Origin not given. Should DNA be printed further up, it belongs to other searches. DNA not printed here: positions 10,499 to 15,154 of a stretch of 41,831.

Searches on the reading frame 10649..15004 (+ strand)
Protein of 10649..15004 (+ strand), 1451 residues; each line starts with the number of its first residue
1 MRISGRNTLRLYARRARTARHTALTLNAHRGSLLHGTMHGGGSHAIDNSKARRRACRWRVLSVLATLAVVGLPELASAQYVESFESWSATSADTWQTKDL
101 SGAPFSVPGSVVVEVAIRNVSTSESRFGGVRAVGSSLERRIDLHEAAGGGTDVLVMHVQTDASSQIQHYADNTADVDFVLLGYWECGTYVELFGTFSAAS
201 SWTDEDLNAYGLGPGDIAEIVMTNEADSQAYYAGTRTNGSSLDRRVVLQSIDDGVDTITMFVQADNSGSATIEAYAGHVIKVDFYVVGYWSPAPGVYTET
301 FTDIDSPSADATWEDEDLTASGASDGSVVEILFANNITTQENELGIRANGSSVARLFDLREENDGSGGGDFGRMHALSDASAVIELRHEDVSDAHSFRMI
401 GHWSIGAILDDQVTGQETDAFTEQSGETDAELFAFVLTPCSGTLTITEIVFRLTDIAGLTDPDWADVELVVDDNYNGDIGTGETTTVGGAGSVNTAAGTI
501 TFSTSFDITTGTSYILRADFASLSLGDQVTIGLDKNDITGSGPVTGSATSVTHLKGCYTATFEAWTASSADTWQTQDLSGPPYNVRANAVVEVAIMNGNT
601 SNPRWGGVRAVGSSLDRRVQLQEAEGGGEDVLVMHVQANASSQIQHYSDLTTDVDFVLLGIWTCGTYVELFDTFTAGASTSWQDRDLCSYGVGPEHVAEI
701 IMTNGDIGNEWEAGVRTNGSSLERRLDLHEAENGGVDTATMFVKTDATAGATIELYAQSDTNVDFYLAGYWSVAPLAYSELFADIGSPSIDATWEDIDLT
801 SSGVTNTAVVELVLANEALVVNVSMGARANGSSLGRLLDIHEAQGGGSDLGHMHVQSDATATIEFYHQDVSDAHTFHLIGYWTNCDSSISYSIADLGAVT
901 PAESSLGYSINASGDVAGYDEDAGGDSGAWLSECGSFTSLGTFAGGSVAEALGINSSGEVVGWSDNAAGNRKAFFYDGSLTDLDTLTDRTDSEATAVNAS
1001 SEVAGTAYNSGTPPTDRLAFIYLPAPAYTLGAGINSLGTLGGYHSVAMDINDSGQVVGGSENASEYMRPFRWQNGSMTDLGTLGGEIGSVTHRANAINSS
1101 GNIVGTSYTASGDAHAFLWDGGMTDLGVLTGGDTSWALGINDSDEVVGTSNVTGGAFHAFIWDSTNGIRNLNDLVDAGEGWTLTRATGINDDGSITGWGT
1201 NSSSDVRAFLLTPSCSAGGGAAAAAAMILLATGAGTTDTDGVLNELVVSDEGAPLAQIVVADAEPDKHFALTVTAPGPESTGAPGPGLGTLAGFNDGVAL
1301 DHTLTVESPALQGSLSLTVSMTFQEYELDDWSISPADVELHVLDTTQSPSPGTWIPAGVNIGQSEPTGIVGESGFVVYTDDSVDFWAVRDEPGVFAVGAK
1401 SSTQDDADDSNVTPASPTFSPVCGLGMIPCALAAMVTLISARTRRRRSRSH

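Call 3: search_protein_families(library=pfam, proteins=[window:10649-15004:+], max_evalue=0.1)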
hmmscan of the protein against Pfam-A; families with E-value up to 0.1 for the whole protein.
window:10649-15004:+ (1451 aa): 1 family
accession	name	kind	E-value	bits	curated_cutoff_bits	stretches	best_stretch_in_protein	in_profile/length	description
PF11949.14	DUF3466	-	3e-05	23.1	25.1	1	1043-1200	318-505/609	Protein of unknown function (DUF3466)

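Call 4: search_protein_families(library=ncbifam, proteins=[window:10649-15004:+], max_evalue=0.1)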
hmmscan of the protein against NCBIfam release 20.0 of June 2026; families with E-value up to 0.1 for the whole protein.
window:10649-15004:+ (1451 aa): 1 family
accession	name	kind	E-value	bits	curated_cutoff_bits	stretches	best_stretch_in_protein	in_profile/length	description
TIGR02913.1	HAF_rpt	repeat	3e-47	158.3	22.65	5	1047-1085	1-39/39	HAF repeat protein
